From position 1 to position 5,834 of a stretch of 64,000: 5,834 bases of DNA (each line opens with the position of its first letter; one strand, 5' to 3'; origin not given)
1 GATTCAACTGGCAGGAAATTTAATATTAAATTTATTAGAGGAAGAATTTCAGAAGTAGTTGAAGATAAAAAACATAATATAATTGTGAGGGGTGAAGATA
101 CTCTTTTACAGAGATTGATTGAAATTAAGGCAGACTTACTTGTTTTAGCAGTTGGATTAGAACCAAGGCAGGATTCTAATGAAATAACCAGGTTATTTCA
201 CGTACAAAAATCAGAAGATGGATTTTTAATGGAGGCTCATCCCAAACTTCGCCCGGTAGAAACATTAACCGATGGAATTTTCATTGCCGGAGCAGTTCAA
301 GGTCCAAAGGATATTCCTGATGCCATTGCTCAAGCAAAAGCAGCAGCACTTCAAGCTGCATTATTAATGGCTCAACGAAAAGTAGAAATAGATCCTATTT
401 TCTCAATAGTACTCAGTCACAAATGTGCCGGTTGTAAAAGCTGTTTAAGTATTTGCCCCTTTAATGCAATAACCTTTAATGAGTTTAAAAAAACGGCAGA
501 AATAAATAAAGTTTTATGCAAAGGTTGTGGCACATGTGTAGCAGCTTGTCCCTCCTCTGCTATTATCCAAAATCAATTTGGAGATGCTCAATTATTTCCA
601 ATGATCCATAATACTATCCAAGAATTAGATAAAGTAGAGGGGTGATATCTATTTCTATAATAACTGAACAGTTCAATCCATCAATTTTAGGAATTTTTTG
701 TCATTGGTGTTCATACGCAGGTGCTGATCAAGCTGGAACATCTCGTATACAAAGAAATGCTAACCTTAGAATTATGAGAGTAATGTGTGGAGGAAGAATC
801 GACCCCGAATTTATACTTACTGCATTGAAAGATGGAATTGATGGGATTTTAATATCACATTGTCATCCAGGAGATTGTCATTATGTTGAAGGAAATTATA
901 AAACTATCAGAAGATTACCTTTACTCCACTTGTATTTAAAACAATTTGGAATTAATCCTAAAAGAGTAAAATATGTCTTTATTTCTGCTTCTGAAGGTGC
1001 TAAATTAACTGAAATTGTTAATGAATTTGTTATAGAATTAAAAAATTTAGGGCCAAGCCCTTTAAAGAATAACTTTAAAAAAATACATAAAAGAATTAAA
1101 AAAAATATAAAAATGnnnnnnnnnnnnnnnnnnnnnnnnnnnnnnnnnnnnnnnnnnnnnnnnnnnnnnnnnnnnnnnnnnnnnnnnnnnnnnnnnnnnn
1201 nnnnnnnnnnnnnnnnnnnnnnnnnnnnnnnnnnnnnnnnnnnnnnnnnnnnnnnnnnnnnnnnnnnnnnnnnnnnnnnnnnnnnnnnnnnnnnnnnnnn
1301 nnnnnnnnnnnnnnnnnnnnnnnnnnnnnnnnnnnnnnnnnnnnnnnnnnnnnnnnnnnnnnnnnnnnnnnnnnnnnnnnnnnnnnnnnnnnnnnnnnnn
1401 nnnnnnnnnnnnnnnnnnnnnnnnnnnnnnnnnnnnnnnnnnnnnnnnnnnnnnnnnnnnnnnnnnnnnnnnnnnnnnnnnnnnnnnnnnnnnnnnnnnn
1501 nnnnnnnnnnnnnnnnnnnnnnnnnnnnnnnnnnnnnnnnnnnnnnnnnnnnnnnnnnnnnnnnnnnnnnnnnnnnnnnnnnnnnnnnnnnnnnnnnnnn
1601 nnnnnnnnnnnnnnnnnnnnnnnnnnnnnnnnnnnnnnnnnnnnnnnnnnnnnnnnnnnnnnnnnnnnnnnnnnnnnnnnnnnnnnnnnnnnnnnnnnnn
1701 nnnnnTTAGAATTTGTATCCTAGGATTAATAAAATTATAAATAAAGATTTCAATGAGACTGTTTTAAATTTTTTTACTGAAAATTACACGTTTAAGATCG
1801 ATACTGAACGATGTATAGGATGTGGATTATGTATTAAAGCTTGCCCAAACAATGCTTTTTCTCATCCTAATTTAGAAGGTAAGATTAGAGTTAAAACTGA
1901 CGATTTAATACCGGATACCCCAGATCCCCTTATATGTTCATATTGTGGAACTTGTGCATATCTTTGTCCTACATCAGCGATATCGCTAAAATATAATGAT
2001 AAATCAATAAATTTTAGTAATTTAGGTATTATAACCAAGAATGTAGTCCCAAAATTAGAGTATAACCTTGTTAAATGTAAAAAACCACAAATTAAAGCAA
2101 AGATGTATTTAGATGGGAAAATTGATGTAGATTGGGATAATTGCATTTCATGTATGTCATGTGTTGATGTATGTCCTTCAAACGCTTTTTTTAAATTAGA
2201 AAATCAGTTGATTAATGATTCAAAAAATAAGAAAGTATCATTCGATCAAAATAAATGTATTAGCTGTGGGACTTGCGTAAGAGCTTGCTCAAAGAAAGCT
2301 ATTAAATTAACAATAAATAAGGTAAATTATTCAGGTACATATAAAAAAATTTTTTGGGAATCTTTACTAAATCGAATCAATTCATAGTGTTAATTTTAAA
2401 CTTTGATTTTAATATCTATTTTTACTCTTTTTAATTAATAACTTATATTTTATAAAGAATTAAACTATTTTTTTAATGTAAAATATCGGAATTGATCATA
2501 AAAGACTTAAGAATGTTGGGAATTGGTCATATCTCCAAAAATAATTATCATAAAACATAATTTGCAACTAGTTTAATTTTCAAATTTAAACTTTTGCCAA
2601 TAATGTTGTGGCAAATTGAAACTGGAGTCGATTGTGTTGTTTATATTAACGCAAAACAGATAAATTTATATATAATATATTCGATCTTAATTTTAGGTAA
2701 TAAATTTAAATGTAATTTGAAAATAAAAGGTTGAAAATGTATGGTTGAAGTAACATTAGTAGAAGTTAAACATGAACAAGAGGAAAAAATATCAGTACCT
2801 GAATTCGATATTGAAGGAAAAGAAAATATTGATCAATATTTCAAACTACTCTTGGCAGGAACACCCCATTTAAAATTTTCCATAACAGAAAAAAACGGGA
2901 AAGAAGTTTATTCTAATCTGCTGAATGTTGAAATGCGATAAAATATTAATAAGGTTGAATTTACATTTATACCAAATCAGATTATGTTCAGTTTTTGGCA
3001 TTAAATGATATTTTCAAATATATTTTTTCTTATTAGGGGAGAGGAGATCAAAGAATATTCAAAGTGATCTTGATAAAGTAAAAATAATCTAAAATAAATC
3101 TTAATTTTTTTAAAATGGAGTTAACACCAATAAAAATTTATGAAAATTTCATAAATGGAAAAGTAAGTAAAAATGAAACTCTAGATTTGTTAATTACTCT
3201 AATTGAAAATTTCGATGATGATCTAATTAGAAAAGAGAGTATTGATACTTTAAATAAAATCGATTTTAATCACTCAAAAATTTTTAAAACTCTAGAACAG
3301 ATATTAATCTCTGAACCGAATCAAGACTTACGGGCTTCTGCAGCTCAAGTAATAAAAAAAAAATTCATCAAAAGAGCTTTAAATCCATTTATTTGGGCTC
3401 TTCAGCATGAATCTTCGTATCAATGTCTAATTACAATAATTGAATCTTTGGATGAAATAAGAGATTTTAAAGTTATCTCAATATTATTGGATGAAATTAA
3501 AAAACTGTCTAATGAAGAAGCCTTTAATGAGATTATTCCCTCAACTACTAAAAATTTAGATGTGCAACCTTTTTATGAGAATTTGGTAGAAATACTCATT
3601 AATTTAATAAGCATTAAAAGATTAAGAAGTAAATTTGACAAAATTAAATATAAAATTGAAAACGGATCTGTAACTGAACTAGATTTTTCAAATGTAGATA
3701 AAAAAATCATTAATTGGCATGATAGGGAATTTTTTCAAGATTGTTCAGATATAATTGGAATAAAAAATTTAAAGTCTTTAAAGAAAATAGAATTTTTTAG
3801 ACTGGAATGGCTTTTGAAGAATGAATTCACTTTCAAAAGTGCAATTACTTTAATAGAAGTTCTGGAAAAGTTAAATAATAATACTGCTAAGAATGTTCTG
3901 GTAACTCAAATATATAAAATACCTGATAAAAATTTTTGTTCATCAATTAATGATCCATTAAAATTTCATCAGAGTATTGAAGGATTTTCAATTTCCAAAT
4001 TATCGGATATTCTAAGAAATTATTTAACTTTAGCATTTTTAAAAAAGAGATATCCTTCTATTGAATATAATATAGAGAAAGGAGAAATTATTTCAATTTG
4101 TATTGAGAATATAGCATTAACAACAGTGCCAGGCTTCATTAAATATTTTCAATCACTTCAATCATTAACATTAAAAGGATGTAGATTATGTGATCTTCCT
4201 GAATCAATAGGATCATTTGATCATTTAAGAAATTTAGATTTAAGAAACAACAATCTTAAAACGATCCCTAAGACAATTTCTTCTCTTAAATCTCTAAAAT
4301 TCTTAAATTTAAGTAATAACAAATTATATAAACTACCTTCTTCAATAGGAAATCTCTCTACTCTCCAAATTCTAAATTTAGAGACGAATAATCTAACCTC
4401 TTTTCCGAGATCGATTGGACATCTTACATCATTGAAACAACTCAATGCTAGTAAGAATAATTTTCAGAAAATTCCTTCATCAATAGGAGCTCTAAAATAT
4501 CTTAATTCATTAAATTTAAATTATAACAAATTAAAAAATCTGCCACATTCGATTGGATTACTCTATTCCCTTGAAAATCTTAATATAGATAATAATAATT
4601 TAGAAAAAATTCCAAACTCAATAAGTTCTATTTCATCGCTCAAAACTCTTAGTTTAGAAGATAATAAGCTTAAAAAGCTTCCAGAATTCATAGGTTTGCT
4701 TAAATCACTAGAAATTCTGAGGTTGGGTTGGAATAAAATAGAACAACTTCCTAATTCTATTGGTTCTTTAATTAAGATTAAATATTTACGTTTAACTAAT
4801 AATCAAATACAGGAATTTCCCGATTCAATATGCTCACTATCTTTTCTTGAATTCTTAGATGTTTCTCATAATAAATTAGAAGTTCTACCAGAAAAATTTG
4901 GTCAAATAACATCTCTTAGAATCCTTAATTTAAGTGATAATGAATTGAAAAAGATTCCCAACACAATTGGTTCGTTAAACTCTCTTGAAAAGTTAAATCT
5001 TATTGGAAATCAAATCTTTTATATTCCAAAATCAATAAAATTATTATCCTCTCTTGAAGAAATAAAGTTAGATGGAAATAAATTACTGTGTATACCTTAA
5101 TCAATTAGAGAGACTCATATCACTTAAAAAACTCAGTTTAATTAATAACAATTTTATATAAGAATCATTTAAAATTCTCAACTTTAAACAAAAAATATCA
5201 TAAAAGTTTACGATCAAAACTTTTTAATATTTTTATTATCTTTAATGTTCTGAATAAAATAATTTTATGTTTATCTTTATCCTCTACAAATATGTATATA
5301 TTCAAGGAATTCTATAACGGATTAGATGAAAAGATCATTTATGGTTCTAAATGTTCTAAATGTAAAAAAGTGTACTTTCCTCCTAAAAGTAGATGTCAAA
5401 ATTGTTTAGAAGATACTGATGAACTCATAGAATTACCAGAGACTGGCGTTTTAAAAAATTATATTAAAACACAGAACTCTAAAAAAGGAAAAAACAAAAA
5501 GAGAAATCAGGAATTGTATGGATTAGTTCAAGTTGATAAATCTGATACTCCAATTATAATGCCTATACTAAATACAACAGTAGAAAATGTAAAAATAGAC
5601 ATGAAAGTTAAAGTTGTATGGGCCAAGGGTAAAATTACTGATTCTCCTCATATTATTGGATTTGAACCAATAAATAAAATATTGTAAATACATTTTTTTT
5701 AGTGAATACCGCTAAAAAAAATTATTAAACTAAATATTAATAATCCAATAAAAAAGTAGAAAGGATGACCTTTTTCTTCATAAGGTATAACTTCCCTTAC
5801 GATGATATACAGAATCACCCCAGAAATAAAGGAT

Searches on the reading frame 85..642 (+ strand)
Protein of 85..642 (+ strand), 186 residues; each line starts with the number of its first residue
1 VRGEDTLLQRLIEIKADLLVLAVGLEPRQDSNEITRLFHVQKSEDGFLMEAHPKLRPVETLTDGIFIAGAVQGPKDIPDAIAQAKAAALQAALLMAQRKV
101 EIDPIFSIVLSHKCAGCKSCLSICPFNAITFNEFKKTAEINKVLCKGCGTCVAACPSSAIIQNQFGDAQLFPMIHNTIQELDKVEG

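Call 43: search_protein_families(library=pfam, proteins=[window:85-642:+], max_evalue=0.0001)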
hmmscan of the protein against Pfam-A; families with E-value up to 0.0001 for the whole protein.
window:85-642:+ (186 aa): 10 families
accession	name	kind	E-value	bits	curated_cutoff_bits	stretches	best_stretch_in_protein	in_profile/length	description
PF00037.32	Fer4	-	1.3e-11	44.2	21.1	2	139-160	2-23/24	4Fe-4S binding domain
PF12837.12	Fer4_6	-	5.6e-11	42.3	25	1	138-160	2-24/24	4Fe-4S binding domain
PF12838.12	Fer4_7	-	1.1e-10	42.3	27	1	113-159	1-52/52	4Fe-4S dicluster domain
PF14697.11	Fer4_21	-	5.3e-10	39.7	35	1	111-160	5-56/59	4Fe-4S dicluster domain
PF13187.11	Fer4_9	-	6.2e-10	39.4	27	1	113-160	1-52/52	4Fe-4S dicluster domain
PF13484.11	Fer4_16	-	1.3e-09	39.2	30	0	145-177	2-33/66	4Fe-4S double cluster binding domain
PF25160.1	LdpA_Fe-S-bd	-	4.1e-09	36.5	27.6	0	108-131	22-45/49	LdpA Fe-S cluster-binding domain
PF13237.11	Fer4_10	-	4e-08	33.5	25.5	1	112-156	7-53/53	4Fe-4S dicluster domain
PF12797.12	Fer4_2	-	5.9e-07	29.5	24.5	0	145-157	10-22/22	4Fe-4S binding domain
PF12800.12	Fer4_4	-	8.3e-07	29.3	24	0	145-156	4-15/17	4Fe-4S binding domain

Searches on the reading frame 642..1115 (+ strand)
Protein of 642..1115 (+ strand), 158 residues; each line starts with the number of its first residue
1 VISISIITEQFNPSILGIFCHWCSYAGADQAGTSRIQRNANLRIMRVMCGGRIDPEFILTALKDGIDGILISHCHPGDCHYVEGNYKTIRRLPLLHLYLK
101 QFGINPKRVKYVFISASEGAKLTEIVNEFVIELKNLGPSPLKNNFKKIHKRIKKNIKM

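Call 43: search_protein_families(library=pfam, proteins=[window:642-1115:+], max_evalue=0.0001)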
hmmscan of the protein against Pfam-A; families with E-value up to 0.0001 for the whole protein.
window:642-1115:+ (158 aa): 1 family
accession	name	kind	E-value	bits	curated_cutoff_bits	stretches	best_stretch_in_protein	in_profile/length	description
PF02662.21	FlpD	-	7.2e-46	155.6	22.3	1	15-137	1-123/123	Methyl-viologen-reducing hydrogenase, delta subunit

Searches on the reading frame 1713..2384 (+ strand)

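Call 43: search_protein_families(library=pfam, proteins=[window:1713-2384:+], max_evalue=0.0001)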
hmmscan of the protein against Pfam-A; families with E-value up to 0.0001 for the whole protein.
window:1713-2384:+ (224 aa): 17 families
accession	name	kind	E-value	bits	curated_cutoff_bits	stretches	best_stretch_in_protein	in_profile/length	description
PF00037.32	Fer4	-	2.6e-30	103.4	21.1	3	28-49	2-23/24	4Fe-4S binding domain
PF12838.12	Fer4_7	-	7.1e-27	94.1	27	4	143-196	1-52/52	4Fe-4S dicluster domain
PF13187.11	Fer4_9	-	5.4e-22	78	27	3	33-90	1-52/52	4Fe-4S dicluster domain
PF12837.12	Fer4_6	-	7.4e-20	70.3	25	3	27-49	2-24/24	4Fe-4S binding domain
PF13484.11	Fer4_16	-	2.5e-19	70.3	30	1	33-56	1-22/66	4Fe-4S double cluster binding domain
PF12797.12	Fer4_2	-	2.9e-19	68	24.5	3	28-45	4-21/22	4Fe-4S binding domain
PF13237.11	Fer4_10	-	4e-19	68.7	25.5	3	139-192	4-52/53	4Fe-4S dicluster domain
PF14697.11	Fer4_21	-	8.5e-14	51.9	35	2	28-91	2-58/59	4Fe-4S dicluster domain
PF12800.12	Fer4_4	-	4.7e-13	48.6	24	1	31-46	1-16/17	4Fe-4S binding domain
PF13459.11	Fer4_15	-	7.9e-12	46.2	22.4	0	137-156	1-20/66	4Fe-4S single cluster domain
PF12798.12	Fer4_3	-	2.6e-11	43.9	27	0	34-48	1-15/15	4Fe-4S binding domain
PF13183.11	Fer4_8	-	1.4e-10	42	27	0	32-87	3-66/68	4Fe-4S dicluster domain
PF13534.11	Fer4_17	-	1.9e-09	38.3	22.2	0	33-87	1-58/61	4Fe-4S dicluster domain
PF13370.11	Fer4_13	-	4.1e-09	37.4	24.5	0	139-156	1-18/58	4Fe-4S single cluster domain of Ferredoxin I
PF25160.1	LdpA_Fe-S-bd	-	3.6e-08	33.5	27.6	0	28-48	22-42/49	LdpA Fe-S cluster-binding domain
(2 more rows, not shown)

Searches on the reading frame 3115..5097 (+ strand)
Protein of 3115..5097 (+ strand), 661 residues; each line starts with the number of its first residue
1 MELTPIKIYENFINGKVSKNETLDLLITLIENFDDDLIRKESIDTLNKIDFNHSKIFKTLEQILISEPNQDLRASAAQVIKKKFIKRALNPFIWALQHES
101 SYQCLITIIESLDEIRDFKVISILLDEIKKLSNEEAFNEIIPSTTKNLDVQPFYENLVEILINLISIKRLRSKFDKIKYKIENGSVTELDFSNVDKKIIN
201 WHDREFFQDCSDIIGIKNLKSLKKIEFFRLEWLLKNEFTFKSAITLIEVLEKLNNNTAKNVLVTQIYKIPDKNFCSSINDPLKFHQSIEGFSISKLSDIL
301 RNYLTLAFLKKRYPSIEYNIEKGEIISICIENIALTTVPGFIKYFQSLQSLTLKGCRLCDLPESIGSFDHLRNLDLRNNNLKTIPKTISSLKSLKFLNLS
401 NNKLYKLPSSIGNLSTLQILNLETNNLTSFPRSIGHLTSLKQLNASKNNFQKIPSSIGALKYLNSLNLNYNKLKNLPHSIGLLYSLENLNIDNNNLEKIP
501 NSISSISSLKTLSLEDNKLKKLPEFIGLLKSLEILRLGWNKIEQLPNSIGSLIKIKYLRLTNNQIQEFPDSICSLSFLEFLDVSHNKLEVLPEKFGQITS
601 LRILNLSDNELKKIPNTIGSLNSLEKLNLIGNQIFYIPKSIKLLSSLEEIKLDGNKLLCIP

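Call 43: search_protein_families(library=pfam, proteins=[window:3115-5097:+], max_evalue=0.0001)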
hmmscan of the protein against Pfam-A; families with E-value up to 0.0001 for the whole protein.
window:3115-5097:+ (661 aa): 8 families
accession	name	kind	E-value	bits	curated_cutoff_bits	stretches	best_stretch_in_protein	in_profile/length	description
PF23598.1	LRR_14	-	5.5e-49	167.2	40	4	548-650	42-141/353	Leucine-rich repeat region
PF13855.12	LRR_8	-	1.5e-36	124.4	27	6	347-404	2-61/61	Leucine rich repeat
PF12799.13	LRR_4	-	1.7e-26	92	27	2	508-546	2-40/44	Leucine Rich repeats (2 copies)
PF00560.39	LRR_1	-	2.4e-23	77.6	20.6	0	393-414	1-23/23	Leucine Rich Repeat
PF23211.1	LRR_LRWD1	-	1.8e-13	51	28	0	571-644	37-108/190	Leucine-rich repeat and WD repeat-containing protein 1, LRR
PF25019.1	LRR_R13L1-DRL21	-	2.8e-11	43.9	27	0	485-537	70-124/127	R13L1/DRL21 LRRs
PF13646.12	HEAT_2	-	3.2e-08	34.2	27.7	0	58-126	2-69/88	HEAT repeats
PF23286.1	LRR_13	-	1.8e-05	25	30.1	0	347-513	4-159/210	Disease resistance protein RPS4B-like, leucine-rich repeats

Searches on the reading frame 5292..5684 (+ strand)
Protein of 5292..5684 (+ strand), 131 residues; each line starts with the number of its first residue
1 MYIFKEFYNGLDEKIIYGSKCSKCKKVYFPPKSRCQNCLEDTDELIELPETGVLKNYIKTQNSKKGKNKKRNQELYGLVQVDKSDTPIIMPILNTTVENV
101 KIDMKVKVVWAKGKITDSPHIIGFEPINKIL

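Call 43: search_protein_families(library=pfam, proteins=[window:5292-5684:+], max_evalue=0.0001)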
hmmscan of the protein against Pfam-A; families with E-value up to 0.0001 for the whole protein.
window:5292-5684:+ (131 aa): 1 family
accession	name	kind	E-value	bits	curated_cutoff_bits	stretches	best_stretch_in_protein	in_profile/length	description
PF12172.15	zf-ChsH2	-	6.5e-08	32.7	23.2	1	10-42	3-35/37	ChsH2, rubredoxin-like zinc ribbon domain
